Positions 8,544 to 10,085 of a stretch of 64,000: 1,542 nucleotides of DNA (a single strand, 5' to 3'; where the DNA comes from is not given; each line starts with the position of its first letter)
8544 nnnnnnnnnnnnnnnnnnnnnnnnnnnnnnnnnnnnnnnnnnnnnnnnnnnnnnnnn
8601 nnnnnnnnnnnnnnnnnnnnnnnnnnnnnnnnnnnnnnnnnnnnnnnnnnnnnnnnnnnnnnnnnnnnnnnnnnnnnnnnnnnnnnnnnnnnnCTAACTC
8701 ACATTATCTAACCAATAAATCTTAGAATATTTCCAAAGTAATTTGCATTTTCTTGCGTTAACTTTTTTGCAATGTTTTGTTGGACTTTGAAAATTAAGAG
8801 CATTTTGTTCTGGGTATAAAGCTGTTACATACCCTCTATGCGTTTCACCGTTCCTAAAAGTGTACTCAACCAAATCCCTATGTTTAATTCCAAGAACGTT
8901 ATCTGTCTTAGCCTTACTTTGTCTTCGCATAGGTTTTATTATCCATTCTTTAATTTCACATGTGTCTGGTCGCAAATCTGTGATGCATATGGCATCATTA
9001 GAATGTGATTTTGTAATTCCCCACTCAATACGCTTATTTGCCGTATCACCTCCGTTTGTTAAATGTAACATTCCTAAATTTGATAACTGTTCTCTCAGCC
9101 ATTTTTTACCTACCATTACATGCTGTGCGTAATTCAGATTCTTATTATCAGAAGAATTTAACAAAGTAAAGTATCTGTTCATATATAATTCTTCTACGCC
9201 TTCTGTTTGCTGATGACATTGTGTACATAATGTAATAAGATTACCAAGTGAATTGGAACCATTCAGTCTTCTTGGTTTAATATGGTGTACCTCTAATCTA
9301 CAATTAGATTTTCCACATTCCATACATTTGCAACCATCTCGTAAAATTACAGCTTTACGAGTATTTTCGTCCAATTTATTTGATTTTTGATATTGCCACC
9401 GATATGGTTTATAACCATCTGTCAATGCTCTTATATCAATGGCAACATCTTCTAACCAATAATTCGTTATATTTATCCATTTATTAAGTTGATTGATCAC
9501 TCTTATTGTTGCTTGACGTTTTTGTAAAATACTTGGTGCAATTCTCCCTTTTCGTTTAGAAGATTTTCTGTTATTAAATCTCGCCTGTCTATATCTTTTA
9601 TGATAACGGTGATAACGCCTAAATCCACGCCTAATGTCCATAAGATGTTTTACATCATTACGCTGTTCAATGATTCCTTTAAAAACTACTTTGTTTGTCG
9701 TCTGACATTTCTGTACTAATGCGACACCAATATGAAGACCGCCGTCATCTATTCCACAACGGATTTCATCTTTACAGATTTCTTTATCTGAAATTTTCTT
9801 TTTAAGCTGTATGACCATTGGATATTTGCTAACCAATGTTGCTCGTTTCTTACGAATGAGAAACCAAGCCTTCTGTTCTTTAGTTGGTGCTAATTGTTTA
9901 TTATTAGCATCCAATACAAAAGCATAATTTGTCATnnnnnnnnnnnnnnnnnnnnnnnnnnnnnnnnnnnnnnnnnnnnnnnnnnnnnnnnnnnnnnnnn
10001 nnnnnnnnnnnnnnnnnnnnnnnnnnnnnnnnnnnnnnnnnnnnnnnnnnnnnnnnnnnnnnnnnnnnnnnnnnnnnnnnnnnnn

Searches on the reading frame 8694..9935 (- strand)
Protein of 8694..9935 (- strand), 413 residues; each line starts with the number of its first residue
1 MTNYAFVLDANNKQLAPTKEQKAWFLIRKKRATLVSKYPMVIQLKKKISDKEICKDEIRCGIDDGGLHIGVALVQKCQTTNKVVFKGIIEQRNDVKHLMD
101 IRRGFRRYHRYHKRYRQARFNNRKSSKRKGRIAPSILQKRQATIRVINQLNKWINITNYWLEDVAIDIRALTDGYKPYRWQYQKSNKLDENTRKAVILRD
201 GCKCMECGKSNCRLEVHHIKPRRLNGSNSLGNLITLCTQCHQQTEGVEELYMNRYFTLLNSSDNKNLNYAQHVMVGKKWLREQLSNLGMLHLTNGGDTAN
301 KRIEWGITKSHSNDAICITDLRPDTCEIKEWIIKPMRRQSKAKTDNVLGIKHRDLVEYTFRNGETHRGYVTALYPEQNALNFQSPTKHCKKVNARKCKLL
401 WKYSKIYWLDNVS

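Call 3: search_protein_families(library=pfam, proteins=[window:8694-9935:-], max_evalue=1)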
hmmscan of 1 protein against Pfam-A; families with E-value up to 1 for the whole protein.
window:8694-9935:- (413 aa): 6 families
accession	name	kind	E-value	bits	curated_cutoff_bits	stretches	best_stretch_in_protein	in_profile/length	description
PF14239.11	RRXRR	-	3.3e-46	157.8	25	1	6-184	2-173/174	RRXRR protein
PF01844.29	HNH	-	2.3e-10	40.9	21.4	1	204-243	1-43/47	HNH endonuclease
PF14279.12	HNH_5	-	0.00014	22.2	27.5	1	204-244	1-43/56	HNH endonuclease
PF13391.12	HNH_2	-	0.00039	20.7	21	1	204-242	1-56/66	HNH endonuclease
PF23108.1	Zf-C2H2_ZNF451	-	0.45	10.8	29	0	203-250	2-49/57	Two consecutive Zinc fingers C2H2 type, ZNF451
PF05033.22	Pre-SET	-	0.79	10.8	29.1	1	164-213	7-58/101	Pre-SET motif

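Call 4: search_protein_families(library=ncbifam, proteins=[window:8694-9935:-], max_evalue=1)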
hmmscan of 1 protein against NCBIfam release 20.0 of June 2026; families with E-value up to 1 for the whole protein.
window:8694-9935:- (413 aa): 3 families
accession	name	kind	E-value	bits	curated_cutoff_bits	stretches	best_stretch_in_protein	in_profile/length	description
NF040563.1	guided_IscB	equivalog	2.7e-85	286.2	175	1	6-318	2-313/314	RNA-guided endonuclease IscB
NF058586.1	HNHNucHlpB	equivalog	2e-05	24.9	130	1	202-285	7-84/99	HNH nuclease-like protein HlpB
NF046010.1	MAG6790_fam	equivalog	0.1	12.7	50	0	184-228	17-61/71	MAG6790 family protein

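Call 6: search_solved_structures(query=window:8694-9935:-, max_evalue=0.01, show_alignments=2)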
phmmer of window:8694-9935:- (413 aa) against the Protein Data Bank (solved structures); distinct sequences matched with E-value up to 0.01: 15.
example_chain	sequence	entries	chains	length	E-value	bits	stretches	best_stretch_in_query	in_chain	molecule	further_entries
9k2z_A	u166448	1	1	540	4.4e-201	671.4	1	4-411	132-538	HfmIscB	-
9k30_A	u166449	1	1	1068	1.9e-33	119.3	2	5-161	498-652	TbaIscB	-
11hr_A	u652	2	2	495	4.2e-24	88.6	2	114-319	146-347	IscB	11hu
11hx_A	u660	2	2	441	1.1e-22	83.9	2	114-319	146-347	IscB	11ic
7xht_A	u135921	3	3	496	2.8e-22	82.5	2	114-319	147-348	OgeuIscB | IscB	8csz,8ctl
7utn_D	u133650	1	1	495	3.6e-22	82.2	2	114-319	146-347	IscB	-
9liq_A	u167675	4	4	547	2.2e-21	79.6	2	114-319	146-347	Iscb | Iscb+Twin-Strep-tag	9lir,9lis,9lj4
9nvu_P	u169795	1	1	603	1.4e-13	53.9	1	199-326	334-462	OrufIscB-REC-swap 49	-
9lgi_A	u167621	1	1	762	2.3e-12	49.9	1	86-247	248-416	HNH nuclease domain-containing protein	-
8w2z_A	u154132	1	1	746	1.4e-10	44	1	121-247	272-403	HNH nuclease domain-containing protein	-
8zq9_B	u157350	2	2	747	1.4e-10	44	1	121-247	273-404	a protein | HNH nuclease domain-containing protein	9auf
9k32_A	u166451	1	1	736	1e-07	34.6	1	126-246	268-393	HNH nuclease domain-containing protein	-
8dmb_P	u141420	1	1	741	9.9e-06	28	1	9-165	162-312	Ubiquitin-like protein SMT3,IsrB protein,monomeric superfolder Green Fluorescent Protein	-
9k31_A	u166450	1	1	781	4.4e-05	25.9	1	60-124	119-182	YnpsCas9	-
6me0_C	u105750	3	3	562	0.0031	19.8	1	193-246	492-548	Maturase reverse transcriptase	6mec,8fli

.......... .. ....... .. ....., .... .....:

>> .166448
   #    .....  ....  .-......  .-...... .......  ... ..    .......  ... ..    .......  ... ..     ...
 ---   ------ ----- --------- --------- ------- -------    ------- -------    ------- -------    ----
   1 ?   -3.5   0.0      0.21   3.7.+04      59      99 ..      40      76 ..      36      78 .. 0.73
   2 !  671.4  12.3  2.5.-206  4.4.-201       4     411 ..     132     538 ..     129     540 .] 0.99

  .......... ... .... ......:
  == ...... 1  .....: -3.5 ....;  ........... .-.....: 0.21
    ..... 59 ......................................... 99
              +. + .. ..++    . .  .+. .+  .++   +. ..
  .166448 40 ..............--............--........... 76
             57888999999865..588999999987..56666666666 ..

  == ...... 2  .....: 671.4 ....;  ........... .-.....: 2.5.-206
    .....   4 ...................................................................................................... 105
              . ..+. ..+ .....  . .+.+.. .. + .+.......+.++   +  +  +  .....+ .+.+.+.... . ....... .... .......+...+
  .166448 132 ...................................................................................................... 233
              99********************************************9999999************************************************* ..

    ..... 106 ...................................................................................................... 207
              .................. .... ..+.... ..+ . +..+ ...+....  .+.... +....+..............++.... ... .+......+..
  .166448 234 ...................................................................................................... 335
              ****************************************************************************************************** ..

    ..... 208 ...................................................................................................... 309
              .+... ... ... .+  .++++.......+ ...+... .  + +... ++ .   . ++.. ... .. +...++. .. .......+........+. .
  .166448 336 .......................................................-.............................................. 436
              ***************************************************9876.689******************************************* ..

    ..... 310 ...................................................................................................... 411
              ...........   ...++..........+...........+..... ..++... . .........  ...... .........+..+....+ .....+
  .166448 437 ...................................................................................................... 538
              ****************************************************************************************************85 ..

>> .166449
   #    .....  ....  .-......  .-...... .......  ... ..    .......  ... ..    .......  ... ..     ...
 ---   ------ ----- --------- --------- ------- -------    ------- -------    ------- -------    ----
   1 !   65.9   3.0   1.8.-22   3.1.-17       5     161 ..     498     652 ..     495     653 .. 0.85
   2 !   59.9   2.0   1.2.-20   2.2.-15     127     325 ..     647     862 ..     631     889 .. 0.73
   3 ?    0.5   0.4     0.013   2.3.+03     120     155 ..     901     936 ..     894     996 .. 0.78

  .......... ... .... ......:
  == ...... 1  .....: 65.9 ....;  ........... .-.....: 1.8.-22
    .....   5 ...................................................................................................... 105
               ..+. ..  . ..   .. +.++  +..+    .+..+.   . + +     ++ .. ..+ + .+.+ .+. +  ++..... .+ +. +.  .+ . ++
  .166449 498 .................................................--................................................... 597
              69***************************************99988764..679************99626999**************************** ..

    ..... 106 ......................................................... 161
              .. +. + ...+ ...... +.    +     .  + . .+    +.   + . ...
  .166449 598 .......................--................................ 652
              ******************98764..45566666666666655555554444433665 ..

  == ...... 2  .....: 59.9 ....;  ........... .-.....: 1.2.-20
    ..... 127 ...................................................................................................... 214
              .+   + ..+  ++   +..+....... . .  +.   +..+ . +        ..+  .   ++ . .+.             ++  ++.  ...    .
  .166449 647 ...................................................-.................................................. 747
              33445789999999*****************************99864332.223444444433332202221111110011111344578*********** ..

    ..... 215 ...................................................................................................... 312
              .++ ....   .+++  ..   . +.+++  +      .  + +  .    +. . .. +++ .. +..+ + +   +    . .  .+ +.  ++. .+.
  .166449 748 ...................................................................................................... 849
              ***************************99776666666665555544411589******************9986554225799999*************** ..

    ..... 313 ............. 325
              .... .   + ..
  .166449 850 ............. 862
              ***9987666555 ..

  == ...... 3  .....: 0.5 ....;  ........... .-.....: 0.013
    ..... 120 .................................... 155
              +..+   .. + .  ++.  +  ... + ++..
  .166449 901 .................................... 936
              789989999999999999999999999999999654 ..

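Call 36: search_protein_families(library=phrogs, proteins=[window:8694-9935:-], max_evalue=0.00001)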
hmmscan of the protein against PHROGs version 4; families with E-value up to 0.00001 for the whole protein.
window:8694-9935:- (413 aa): 18 families
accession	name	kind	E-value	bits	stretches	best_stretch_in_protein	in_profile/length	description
phrog_2214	-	DNA, RNA and nucleotide metabolism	1.3e-31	111.1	1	1-324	1-326/429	HNH endonuclease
phrog_119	-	DNA, RNA and nucleotide metabolism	6.1e-27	95.5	1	6-318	3-316/443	HNH endonuclease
phrog_32617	-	unknown function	2.6e-15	56.9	1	5-179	21-197/382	-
phrog_144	-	DNA, RNA and nucleotide metabolism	2.2e-12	48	1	179-258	63-144/175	HNH endonuclease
phrog_589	-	DNA, RNA and nucleotide metabolism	2.3e-12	48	1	172-252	62-146/179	HNH endonuclease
phrog_1271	-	DNA, RNA and nucleotide metabolism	6.2e-12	46.6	1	151-254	247-325/361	HNH endonuclease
phrog_8446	-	DNA, RNA and nucleotide metabolism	1e-10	42.6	1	159-248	91-199/211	HNH endonuclease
phrog_7785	-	DNA, RNA and nucleotide metabolism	2.8e-10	41.4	1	184-244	53-111/147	HNH endonuclease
phrog_5956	-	DNA, RNA and nucleotide metabolism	5.9e-10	39.9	1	188-246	46-109/138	HNH endonuclease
phrog_740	-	DNA, RNA and nucleotide metabolism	6.2e-10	39.6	1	184-247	21-87/332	HNH endonuclease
phrog_8048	-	DNA, RNA and nucleotide metabolism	6.5e-10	39.7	1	187-244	162-225/273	HNH endonuclease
phrog_333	-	DNA, RNA and nucleotide metabolism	4.5e-09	37.6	1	187-243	16-77/138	HNH endonuclease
phrog_16726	-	DNA, RNA and nucleotide metabolism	2.6e-08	35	1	189-243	81-139/308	HNH endonuclease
phrog_7370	-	DNA, RNA and nucleotide metabolism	3e-08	34.7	1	184-247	24-86/115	HNH endonuclease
phrog_6050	-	DNA, RNA and nucleotide metabolism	1.2e-07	32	1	190-250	300-363/402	HNH endonuclease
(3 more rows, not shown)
